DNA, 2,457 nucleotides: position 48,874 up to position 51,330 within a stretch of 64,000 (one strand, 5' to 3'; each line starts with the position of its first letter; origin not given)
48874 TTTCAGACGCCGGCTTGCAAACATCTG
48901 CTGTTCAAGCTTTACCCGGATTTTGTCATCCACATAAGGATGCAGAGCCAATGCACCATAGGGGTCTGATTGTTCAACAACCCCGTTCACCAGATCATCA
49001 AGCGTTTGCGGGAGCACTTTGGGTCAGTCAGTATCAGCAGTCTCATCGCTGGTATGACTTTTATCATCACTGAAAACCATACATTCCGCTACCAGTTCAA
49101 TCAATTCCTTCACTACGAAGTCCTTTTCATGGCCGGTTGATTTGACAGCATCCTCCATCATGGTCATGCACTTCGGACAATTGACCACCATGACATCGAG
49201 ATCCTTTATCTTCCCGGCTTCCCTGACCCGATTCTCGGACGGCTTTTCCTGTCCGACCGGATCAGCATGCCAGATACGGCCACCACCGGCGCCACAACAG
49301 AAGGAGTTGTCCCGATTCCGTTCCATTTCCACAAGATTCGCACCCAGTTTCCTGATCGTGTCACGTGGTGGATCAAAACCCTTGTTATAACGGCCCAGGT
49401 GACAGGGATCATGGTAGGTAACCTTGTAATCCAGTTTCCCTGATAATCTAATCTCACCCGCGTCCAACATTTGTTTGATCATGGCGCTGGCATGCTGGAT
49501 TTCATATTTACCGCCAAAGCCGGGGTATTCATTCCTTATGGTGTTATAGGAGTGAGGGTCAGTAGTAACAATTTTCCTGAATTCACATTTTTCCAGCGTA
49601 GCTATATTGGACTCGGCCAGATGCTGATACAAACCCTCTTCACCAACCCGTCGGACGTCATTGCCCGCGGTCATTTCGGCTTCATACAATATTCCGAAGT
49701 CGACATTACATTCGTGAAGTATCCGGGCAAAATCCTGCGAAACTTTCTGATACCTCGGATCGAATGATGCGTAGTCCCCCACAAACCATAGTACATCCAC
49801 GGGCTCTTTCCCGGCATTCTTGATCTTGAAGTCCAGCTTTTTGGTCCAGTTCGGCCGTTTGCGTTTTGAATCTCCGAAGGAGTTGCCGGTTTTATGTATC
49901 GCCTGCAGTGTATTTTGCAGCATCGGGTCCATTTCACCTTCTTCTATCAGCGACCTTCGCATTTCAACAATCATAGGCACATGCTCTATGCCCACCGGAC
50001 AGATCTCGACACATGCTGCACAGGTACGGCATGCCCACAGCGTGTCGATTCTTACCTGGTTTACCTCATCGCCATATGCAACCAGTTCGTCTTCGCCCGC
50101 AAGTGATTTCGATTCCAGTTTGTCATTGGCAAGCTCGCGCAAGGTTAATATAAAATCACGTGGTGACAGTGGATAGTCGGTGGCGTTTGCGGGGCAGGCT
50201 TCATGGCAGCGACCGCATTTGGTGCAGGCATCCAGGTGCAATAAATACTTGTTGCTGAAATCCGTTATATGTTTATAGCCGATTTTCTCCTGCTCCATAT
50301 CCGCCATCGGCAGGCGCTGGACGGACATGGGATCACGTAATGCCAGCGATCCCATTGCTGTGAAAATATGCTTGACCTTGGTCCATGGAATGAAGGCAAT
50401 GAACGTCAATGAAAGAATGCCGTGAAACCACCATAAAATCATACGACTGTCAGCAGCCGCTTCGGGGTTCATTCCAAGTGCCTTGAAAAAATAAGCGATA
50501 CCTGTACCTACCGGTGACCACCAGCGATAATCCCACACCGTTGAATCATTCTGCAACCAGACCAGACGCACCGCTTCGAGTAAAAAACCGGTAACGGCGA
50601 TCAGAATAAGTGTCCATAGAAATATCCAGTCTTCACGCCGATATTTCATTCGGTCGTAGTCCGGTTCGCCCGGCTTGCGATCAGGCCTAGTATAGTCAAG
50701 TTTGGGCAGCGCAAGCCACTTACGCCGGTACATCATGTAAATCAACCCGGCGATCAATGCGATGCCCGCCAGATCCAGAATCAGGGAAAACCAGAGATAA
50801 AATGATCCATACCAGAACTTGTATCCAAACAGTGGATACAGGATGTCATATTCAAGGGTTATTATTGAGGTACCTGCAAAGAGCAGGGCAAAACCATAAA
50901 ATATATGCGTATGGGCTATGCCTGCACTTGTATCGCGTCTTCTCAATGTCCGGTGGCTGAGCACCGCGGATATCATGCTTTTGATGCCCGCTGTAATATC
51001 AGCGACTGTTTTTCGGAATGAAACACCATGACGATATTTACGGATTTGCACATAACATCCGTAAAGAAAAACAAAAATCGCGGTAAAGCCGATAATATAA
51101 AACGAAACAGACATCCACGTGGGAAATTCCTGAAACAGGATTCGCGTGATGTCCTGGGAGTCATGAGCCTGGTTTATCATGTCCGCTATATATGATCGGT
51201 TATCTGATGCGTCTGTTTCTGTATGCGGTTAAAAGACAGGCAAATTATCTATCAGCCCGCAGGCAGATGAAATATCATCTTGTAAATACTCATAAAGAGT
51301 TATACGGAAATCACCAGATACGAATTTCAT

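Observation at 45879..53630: Complete electron path encoded side by side: TMADH-family dehydrogenase -> ETF alpha/beta -> membrane Fe-S/heme-b oxidoreductase, with an LRV-repeat protein in the operon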

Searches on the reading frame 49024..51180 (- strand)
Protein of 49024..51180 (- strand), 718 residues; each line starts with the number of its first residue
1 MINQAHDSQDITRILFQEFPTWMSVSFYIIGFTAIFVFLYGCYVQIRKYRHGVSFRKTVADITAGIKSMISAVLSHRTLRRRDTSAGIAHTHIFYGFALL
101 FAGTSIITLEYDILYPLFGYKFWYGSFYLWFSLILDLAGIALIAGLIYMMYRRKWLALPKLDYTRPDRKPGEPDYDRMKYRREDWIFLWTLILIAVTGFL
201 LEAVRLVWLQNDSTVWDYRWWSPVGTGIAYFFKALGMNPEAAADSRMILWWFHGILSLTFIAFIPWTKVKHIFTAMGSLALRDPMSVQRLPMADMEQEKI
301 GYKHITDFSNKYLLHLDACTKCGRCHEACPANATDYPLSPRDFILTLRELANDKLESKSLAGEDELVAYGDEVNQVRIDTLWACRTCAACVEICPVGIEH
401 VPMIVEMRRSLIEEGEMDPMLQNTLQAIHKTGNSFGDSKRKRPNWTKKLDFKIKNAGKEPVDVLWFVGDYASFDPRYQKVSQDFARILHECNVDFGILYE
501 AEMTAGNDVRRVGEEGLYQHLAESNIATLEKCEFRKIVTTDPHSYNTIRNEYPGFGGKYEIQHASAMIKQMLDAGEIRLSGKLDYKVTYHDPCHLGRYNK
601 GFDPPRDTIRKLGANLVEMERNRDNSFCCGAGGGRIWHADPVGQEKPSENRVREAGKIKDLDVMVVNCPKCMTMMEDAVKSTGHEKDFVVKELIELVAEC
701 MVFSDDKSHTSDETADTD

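Call 3: search_protein_families(library=pfam, proteins=[window:49024-51180:-])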
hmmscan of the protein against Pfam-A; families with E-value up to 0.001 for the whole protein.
window:49024-51180:- (718 aa): 10 families
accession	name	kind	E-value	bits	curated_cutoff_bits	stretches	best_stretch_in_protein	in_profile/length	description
PF02754.22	CCG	-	3.4e-23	82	20.6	1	587-675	1-84/85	Cysteine-rich domain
PF13237.11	Fer4_10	-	5.3e-11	42.7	25.5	1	314-395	4-53/53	4Fe-4S dicluster domain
PF13187.11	Fer4_9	-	6.6e-11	42.5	27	1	318-397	1-50/52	4Fe-4S dicluster domain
PF13183.11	Fer4_8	-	7.7e-10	39.6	27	1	316-398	2-68/68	4Fe-4S dicluster domain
PF12838.12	Fer4_7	-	7.8e-08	33.1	27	1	319-398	2-52/52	4Fe-4S dicluster domain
PF00037.32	Fer4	-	1.9e-06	27.8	21.1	1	316-333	5-22/24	4Fe-4S binding domain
PF13484.11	Fer4_16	-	9.6e-06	26.7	30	0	319-396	2-65/66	4Fe-4S double cluster binding domain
PF14697.11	Fer4_21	-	0.00015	22.3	35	0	316-335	5-24/59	4Fe-4S dicluster domain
PF12797.12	Fer4_2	-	0.00021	21.5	24.5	1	314-331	5-22/22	4Fe-4S binding domain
PF12837.12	Fer4_6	-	0.0009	19.5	25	1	317-333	7-23/24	4Fe-4S binding domain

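Call 4: search_protein_families(library=ncbifam, proteins=[window:49024-51180:-])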
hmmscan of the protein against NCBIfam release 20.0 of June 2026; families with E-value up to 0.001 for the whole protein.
window:49024-51180:- (718 aa): 32 families (the best 25 are shown)
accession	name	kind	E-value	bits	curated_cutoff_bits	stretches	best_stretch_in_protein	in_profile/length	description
NF004898.0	PRK06259.1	equivalog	8.7e-39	133.5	385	1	374-699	178-486/488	fumarate reductase (CoM/CoB) subunit TfrB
NF045724.1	ferredox_TmcB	equivalog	2.7e-27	95.4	735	1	311-701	35-428/430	electron transfer complex ferredoxin TmcB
NF045670.1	quin_L_LdhH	equivalog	4.5e-22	78.1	800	1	459-695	465-703/706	L-lactate dehydrogenase (quinone) large subunit LdhH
NF045663.1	diclust_near_Sec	equivalog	1.1e-15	56.9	530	1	383-691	354-634/759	pyridine nucleotide-disulfide oxidoreductase/dicluster-binding protein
NF008369.0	PRK11168.1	equivalog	1.2e-14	54.1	278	1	458-678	164-383/401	anaerobic glycerol-3-phosphate dehydrogenase subunit C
NF045796.1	DsrK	equivalog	1.4e-14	53.6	400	1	310-712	43-446/453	sulfate reduction electron transfer complex DsrMKJOP subunit DsrK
TIGR03290.1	CoB_CoM_SS_C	equivalog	1.1e-11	44.9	160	1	376-435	40-99/144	CoB--CoM heterodisulfide reductase subunit C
NF045711.1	sulf_resp_HmcF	equivalog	6.7e-11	41.6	750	1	551-635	293-385/457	sulfate respiration complex iron-sulfur protein HmcF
NF038018.1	qmoC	equivalog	3.2e-10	40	300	1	19-211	148-323/360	quinone-interacting membrane-bound oxidoreductase complex subunit QmoC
NF009226.0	PRK12576.1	equivalog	1.4e-08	34.5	344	1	310-430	147-259/317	succinate dehydrogenase/fumarate reductase iron-sulfur subunit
TIGR00273.1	TIGR00273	equivalog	6.4e-08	31.9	444.8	1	382-431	343-392/432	LutB/LldF family L-lactate oxidation iron-sulfur protein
NF004616.0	PRK05950.1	subfamily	8.2e-08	31.7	228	1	311-414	141-236/238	succinate dehydrogenase iron-sulfur subunit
NF008434.0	PRK11274.1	equivalog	2.1e-07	30.3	333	0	574-655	292-369/409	glycolate oxidase subunit GlcF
NF058577.1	FdxA_fam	equivalog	4.8e-07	29.9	65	1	305-333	24-52/52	4Fe-4S ferredoxin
NF041890.1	hdrC_Methbact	equivalog_domain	2.2e-06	27.4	270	0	374-423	64-113/192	ferredoxin:CoB-CoM heterodisulfide reductase subunit HdrC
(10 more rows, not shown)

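Call 6: search_solved_structures(query=window:49024-51180:-, max_evalue=0.01)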
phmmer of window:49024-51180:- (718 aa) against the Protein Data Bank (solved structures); distinct sequences matched with E-value up to 0.01: 6.
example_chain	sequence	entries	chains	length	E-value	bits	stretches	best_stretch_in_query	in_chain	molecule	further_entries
9ojn_A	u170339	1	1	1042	1.1e-64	222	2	373-708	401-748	Iron-sulfur-binding reductase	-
8rvv_C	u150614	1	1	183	0.00092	20.6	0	376-434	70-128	H(2):CoB-CoM heterodisulfide,ferredoxin reductase subunit C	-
5odc_C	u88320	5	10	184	0.00098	20.5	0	316-438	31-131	Heterodisulfide reductase, subunit C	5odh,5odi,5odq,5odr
8rvu_c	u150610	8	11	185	0.00099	20.5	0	376-434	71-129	H(2):CoB-CoM heterodisulfide,ferredoxin reductase subunit C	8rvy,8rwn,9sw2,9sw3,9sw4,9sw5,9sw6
9sfi_E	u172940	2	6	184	0.0023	19.3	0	377-434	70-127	H(2)/formate:CoB-CoM heterodisulfide,ferredoxin reductase subunit C2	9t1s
7bkb_C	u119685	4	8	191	0.0023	19.2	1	379-442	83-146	CoB--CoM heterodisulfide reductase subunit C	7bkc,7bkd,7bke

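Call 15: find_homologous_proteins(query=window:49024-51180:-)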
Query window:49024-51180:- (718 aa): 4038 proteins with E <= 0.001 among 8000 candidates; the best 120 are listed.
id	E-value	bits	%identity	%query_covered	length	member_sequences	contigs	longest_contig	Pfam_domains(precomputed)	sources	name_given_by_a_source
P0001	0.0e+0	1658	97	100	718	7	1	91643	PF00037.33,PF13484.12,PF12838.13,PF13534.12,PF02754.22,PF13237.12,PF13183.12,PF13187.12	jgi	-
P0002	0.0e+0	1428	83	99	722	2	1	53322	PF00037.33,PF13484.12,PF12838.13,PF02754.22,PF13237.12,PF13183.12,PF13187.12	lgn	-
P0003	0.0e+0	1421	81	100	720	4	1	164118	PF00037.33,PF13484.12,PF12838.13,PF02754.22,PF13237.12,PF13183.12,PF13187.12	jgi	jgi:Fe-S oxidoreductase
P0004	0.0e+0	1405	81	100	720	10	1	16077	PF00037.33,PF02754.22,PF13237.12,PF13183.12,PF13187.12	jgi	-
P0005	0.0e+0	1347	78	98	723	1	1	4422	PF00037.33,PF12838.13,PF02754.22,PF13237.12,PF13183.12,PF13187.12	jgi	jgi:Fe-S oxidoreductase/nitrate reductase gamma subunit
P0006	0.0e+0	1273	72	100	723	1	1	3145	PF13534.12,PF02754.22,PF13237.12,PF13183.12,PF13187.12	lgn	-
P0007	0.0e+0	1267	72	100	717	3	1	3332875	PF00037.33,PF13484.12,PF12838.13,PF13534.12,PF02754.22,PF13237.12,PF13183.12,PF13187.12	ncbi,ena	-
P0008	0.0e+0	1262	73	99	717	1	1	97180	PF00037.33,PF12838.13,PF02754.22,PF13237.12,PF13183.12,PF13187.12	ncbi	-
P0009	0.0e+0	1259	74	98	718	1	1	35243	PF00037.33,PF13484.12,PF12838.13,PF13534.12,PF02754.22,PF13237.12,PF13183.12,PF13187.12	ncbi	-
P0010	0.0e+0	1228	72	98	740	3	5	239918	PF00037.33,PF12838.13,PF02754.22,PF13237.12,PF13183.12,PF13187.12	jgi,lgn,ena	-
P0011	0.0e+0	1227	72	98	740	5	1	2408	PF00037.33,PF12838.13,PF02754.22,PF13237.12,PF13183.12,PF13187.12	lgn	-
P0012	0.0e+0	1227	72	98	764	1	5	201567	PF00037.33,PF12838.13,PF13534.12,PF02754.22,PF13237.12,PF13183.12,PF13187.12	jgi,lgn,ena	jgi:Fe-S oxidoreductase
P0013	0.0e+0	1225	73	98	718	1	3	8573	PF12797.13,PF00037.33,PF12838.13,PF02754.22,PF13237.12,PF13183.12,PF13187.12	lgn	-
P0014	0.0e+0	1225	71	98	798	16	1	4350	PF12797.13,PF00037.33,PF12838.13,PF13534.12,PF02754.22,PF13237.12,PF13183.12,PF13187.12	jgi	-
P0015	0.0e+0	1213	70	98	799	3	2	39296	PF12797.13,PF00037.33,PF12838.13,PF02754.22,PF13237.12,PF13183.12,PF13187.12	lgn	-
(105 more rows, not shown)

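Call 23: find_related_loci(query=window:49024-51180:-, collection=genome_contigs, flank=10000)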
Query window:49024-51180:- (718 aa) in genome_contigs; peptide patterns used: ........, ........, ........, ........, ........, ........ (x = any residue, [..] = any of these).
134 stretches matched a pattern; 111 encode a relative of the query (tblastn E <= 1e-3); the best 80 are kept; 80 distinct loci.
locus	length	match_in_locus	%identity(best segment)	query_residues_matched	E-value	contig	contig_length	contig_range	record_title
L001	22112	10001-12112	80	1-704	0e+0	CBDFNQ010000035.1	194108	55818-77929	MAG: Gammaproteobacteria bacterium isolate 82f50fbc-aeb5-4c25-aad8-d745897ec859 genome assembly, contig: contig_35, whol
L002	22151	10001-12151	72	1-717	0e+0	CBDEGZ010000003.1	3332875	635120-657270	MAG: Gammaproteobacteria bacterium isolate d4f7fdc9-f89b-4174-bf1d-6ce48d75cc49 genome assembly, contig: contig_3, whole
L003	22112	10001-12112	72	1-705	0e+0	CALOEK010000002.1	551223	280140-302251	MAG: uncultured Gammaproteobacteria bacterium isolate LOGT_bin.0192 genome assembly, contig: contig_15703, whole genome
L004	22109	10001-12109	72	1-703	0e+0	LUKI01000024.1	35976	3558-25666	MAG: Gammaproteobacteria bacterium F7 F7contig052, whole genome shotgun sequence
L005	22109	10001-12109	71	1-704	0e+0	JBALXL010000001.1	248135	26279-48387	MAG: Pseudomonadales bacterium isolate 9NakV-04 NODE_7_length_248135_cov_78.874766, whole genome shotgun sequence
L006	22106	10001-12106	70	1-703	0e+0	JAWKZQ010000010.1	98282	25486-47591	MAG: Pseudomonadales bacterium isolate AC1.3 AC1.3.fa-10, whole genome shotgun sequence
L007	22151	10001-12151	69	1-718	0e+0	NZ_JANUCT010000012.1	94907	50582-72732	Methylohalomonas lacus strain HMT 1 Ga0466805_12, whole genome shotgun sequence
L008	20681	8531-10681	69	1-717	0e+0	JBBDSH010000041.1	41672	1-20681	MAG: Gammaproteobacteria bacterium isolate LejiaC_57_24 Lejia_C_2179_length_41672_cov_14, whole genome shotgun sequence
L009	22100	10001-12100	69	1-701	0e+0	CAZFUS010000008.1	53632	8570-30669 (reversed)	MAG TPA_asm: uncultured Enterobacteriaceae bacterium isolate SRP284430_co1_221 genome assembly, contig: NODE_201_length_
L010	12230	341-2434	70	1-701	0e+0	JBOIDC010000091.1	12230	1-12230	MAG: Gammaproteobacteria bacterium isolate SD8036_metabat2.bin.3 NODE_2493_length_12230_cov_1.691729, whole genome shotg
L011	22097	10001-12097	70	6-706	0e+0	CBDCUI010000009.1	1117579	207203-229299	MAG: Gammaproteobacteria bacterium isolate 743376f1-14b3-4e29-811e-3c2fa12b1d83 genome assembly, contig: contig_9, whole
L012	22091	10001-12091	70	6-705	0e+0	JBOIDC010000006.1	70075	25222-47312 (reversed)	MAG: Gammaproteobacteria bacterium isolate SD8036_metabat2.bin.3 NODE_114_length_70075_cov_1.928304, whole genome shotgu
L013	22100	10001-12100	68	1-701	0e+0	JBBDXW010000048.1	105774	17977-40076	MAG: Woeseia sp. isolate LejiaD_61_26 Lejia_D_391_length_105774_cov_16, whole genome shotgun sequence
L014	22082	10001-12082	69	6-701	0e+0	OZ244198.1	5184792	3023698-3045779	MAG: Arenicellales bacterium isolate acf98f22-c3a9-4478-9d88-117e57475e35 genome assembly, chromosome: 1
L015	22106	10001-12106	68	1-704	0e+0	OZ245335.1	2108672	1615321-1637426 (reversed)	MAG: Candidatus Oxydemutatoraceae bacterium isolate 54d75c65-e004-4b4c-ad08-27c8a9043495 genome assembly, chromosome: 1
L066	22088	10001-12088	64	7-703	0e+0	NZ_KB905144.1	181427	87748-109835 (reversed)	Methylophilus methylotrophus DSM 46235 = ATCC 53528 F463DRAFT_scaffold00004.4, whole genome shotgun sequence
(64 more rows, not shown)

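Call 25: search_solved_structures(query=window:49024-51180:-, max_evalue=1e-10, show_alignments=1)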
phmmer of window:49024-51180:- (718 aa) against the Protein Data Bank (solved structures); distinct sequences matched with E-value up to 1e-10: 1.
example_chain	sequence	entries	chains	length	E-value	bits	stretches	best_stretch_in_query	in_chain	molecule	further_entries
9ojn_A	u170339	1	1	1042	1.1e-64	222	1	373-708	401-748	Iron-sulfur-binding reductase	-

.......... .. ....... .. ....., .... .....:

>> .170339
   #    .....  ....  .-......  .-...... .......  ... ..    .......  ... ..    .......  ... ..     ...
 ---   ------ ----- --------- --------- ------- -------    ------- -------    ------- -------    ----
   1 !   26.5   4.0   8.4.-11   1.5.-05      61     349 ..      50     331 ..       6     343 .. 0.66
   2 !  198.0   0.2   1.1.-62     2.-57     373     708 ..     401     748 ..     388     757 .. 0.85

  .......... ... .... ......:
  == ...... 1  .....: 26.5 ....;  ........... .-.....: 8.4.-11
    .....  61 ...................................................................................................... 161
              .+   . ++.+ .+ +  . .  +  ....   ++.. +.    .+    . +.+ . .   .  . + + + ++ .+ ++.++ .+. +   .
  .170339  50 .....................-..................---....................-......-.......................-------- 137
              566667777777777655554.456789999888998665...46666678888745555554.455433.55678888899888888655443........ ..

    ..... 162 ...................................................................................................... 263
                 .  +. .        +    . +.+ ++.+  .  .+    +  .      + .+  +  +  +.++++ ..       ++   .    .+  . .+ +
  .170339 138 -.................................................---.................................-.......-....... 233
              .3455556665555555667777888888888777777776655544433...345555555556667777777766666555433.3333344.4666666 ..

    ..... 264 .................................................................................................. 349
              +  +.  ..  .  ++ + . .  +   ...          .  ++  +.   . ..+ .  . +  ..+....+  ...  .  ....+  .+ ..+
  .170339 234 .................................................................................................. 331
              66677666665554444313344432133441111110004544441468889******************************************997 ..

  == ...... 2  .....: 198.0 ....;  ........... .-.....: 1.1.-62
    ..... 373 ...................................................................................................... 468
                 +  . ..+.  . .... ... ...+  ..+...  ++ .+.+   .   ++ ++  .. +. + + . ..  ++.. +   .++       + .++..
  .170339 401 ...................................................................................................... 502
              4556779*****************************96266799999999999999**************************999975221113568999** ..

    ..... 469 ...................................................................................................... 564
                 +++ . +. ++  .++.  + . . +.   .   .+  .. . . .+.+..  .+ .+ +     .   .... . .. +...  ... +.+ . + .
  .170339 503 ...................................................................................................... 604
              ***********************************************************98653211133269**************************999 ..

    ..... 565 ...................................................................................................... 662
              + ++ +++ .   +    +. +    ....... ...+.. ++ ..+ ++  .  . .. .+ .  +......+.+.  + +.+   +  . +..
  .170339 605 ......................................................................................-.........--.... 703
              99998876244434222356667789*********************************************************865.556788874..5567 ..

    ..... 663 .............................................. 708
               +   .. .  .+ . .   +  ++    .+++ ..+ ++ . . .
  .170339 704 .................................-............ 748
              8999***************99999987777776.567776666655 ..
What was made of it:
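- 49024..51180 (-): EtfD-family membrane oxidoreductase, 718 aa: five TM helices with a haem-b site, two cubane [4Fe-4S] motifs, two CCG domains of which only the second keeps its cysteines. Predicted ETF:quinone oxidoreductase. 9OJN (M. smegmatis EtfD) matches by sequence at E 1e-64 (calls 6, 25).
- E 1e-64 by sequence to 9OJN (calls 6, 25).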

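Call 71: predict_structure(alignment_id=A2)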
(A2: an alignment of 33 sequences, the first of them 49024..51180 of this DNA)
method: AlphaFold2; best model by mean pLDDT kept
length: 718 residues; sequences in the alignment: 33
mean_pLDDT: 79.5   pTM: 0.79
mean pLDDT of the five models: 79.5, 78.9, 74.7, 72.3, 72.1
residues with pLDDT >= 90: 245; 70-90: 319; 50-70: 94; < 50: 60
segments of 3 or more residues with pLDDT < 50: 1-14, 431-441, 501-513, 631-640, 707-718
pLDDT, mean of each block of 10 residues (from residue 1): 43 55 84 94 94 87 91 82 82 91 72 64 66 89 93 76 76 82 84 92 89 80 90 93 88 90 88 90 83 74 93 91 75 61 89 90 91 86 77 82 87 64 53 42 72 88 79 73 93 84 41 56 74 88 81 75 93 92 93 82 93 92 69 44 69 92 89 86 92 94 57 32
secondary structure, 60 per line:
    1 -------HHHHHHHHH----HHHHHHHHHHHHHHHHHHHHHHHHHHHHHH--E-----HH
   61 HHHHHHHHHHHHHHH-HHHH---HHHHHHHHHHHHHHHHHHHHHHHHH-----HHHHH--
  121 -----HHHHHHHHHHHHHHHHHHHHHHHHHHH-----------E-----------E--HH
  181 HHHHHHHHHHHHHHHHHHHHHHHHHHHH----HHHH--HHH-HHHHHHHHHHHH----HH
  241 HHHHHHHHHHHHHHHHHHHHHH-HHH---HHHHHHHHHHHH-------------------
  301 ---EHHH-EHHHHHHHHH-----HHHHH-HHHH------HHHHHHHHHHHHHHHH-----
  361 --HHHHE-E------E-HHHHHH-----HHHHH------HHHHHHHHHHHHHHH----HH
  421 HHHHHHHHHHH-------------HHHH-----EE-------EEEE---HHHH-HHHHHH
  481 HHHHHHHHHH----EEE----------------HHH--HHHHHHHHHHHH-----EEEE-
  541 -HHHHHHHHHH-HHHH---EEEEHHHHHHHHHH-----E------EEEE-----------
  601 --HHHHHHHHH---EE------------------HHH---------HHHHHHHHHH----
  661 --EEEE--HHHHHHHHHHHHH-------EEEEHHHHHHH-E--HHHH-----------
elements in order (helices of 4 or more, strands of 3 or more residues): H8-16 H21-50 H59-75 H77-80 H84-108 H114-118 H126-152 H179-208 H213-216 H223-234 H239-262 H270-281 H310-318 H324-328 H330-333 H340-355 H363-366 H378-383 H389-393 H400-414 H419-431 H445-448 E463-466 H470-473 H475-490 E495-497 H519-530 E536-539 H542-551 H553-556 E560-563 H564-573 E586-589 H603-611 H647-656 E663-666 H669-681 E689-692 H693-699 H704-707
